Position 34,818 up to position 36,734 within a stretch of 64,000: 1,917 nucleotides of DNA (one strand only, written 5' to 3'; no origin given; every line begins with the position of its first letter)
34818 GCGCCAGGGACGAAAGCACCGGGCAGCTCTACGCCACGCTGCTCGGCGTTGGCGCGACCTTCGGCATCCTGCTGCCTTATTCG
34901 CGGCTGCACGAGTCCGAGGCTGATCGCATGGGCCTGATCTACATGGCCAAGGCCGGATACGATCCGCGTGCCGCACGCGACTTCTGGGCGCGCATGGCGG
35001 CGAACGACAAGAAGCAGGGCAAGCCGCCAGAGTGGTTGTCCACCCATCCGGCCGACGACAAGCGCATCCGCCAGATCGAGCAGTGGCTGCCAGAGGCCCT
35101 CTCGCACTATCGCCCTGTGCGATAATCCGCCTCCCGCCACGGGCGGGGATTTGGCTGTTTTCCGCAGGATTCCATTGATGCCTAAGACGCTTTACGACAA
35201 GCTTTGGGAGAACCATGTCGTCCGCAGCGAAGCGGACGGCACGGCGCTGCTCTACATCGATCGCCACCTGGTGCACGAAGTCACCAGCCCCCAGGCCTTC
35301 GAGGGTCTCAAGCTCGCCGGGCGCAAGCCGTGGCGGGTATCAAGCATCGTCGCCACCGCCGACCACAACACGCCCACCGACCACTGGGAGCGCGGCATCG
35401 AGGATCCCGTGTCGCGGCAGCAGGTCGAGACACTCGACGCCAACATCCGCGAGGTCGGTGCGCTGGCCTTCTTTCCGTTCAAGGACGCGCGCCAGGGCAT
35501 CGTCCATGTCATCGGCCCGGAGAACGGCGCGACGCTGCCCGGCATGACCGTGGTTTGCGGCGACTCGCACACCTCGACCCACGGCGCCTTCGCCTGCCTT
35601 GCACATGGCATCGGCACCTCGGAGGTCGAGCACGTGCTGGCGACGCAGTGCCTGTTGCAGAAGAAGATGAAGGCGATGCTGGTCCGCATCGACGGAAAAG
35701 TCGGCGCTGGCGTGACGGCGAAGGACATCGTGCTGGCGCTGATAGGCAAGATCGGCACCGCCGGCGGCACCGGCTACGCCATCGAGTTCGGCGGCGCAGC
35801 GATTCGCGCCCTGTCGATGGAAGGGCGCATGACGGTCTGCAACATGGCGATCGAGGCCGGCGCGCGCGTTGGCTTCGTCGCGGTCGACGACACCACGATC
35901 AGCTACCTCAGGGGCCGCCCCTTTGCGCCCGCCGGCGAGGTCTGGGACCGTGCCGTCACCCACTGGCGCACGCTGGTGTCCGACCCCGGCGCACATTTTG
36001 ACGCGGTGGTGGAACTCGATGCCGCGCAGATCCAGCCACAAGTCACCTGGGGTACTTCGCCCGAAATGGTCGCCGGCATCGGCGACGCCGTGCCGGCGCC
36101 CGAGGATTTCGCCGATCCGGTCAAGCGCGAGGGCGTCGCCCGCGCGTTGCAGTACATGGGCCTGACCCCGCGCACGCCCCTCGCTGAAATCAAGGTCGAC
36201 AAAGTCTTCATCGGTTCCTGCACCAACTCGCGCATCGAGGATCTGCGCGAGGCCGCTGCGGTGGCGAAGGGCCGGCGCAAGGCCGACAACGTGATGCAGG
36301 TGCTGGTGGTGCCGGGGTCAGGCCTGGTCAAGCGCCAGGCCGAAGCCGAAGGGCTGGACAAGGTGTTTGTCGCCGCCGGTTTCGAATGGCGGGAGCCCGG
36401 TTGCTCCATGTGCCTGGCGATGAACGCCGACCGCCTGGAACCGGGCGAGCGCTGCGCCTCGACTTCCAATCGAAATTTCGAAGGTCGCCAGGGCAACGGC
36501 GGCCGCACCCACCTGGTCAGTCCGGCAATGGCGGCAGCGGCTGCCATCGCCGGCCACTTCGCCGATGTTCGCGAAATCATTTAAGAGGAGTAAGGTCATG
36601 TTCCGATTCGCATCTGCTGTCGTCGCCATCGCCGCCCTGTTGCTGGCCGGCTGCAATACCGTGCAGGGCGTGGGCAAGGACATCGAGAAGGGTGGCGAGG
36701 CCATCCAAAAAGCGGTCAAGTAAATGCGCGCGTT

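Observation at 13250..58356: Over-represented 23-nt word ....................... embedded in unrelated genes in three coding registers (uptake-signal-like or genome-architecture motif)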

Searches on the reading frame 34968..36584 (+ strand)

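Call 7: search_protein_families(library=pfam, proteins=[window:34968-36584:+])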
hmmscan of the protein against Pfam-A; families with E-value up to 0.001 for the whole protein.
window:34968-36584:+ (538 aa): 1 family
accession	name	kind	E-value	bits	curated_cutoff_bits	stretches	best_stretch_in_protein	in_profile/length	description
PF00330.25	Aconitase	-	9.4e-178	592.4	28.7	1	77-529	1-463/463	Aconitase family (aconitate hydratase)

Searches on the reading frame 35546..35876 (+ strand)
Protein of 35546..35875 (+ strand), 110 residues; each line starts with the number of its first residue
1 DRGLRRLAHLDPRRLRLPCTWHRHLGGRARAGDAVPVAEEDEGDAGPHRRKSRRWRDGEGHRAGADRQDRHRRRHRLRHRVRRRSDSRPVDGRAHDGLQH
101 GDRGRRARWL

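Call 60: search_solved_structures(query=window:35546-35875:+, max_evalue=0.001, show_alignments=3)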
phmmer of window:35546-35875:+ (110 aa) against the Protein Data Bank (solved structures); distinct sequences matched with E-value up to 0.001: 0.

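Call 61: search_solved_structures(query=window:35547-35876:+, max_evalue=0.001, show_alignments=4)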
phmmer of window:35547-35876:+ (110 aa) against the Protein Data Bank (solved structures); distinct sequences matched with E-value up to 0.001: 13.
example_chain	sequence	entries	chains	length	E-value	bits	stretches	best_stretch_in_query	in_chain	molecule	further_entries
4nqy_A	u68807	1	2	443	1.5e-23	86.2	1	2-109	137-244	Isopropylmalate/citramalate isomerase large subunit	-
4kp1_A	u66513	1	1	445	3.9e-23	84.9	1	2-109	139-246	Isopropylmalate/citramalate isomerase large subunit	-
4kp2_A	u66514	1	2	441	2.4e-22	82.4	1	2-109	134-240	Homoaconitase large subunit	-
1c96_A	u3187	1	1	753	5e-10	42.8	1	4-107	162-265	MITOCHONDRIAL ACONITASE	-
1b0m_A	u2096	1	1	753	5e-10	42.8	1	4-107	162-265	PROTEIN (ACONITASE)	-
1b0k_A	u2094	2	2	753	5e-10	42.8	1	4-107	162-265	PROTEIN (ACONITASE) | MITOCHONDRIAL ACONITASE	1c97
1b0j_A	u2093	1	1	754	5e-10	42.8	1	4-107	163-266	ACONITATE HYDRATASE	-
1aco_A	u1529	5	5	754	5e-10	42.8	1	4-107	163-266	ACONITASE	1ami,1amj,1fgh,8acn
5acn_A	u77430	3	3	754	5e-10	42.8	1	4-107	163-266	ACONITASE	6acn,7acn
1nis_A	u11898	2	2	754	5e-10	42.8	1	4-107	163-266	ACONITASE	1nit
2b3x_A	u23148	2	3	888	3.8e-08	36.8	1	3-110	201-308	Iron-responsive element binding protein 1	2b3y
3sn2_A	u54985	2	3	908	5e-08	36.4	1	3-108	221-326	Cytoplasmic aconitate hydratase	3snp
6vcd_A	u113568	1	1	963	2.4e-05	27.8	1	2-110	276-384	Iron-responsive element binding protein 2, isoform CRA_a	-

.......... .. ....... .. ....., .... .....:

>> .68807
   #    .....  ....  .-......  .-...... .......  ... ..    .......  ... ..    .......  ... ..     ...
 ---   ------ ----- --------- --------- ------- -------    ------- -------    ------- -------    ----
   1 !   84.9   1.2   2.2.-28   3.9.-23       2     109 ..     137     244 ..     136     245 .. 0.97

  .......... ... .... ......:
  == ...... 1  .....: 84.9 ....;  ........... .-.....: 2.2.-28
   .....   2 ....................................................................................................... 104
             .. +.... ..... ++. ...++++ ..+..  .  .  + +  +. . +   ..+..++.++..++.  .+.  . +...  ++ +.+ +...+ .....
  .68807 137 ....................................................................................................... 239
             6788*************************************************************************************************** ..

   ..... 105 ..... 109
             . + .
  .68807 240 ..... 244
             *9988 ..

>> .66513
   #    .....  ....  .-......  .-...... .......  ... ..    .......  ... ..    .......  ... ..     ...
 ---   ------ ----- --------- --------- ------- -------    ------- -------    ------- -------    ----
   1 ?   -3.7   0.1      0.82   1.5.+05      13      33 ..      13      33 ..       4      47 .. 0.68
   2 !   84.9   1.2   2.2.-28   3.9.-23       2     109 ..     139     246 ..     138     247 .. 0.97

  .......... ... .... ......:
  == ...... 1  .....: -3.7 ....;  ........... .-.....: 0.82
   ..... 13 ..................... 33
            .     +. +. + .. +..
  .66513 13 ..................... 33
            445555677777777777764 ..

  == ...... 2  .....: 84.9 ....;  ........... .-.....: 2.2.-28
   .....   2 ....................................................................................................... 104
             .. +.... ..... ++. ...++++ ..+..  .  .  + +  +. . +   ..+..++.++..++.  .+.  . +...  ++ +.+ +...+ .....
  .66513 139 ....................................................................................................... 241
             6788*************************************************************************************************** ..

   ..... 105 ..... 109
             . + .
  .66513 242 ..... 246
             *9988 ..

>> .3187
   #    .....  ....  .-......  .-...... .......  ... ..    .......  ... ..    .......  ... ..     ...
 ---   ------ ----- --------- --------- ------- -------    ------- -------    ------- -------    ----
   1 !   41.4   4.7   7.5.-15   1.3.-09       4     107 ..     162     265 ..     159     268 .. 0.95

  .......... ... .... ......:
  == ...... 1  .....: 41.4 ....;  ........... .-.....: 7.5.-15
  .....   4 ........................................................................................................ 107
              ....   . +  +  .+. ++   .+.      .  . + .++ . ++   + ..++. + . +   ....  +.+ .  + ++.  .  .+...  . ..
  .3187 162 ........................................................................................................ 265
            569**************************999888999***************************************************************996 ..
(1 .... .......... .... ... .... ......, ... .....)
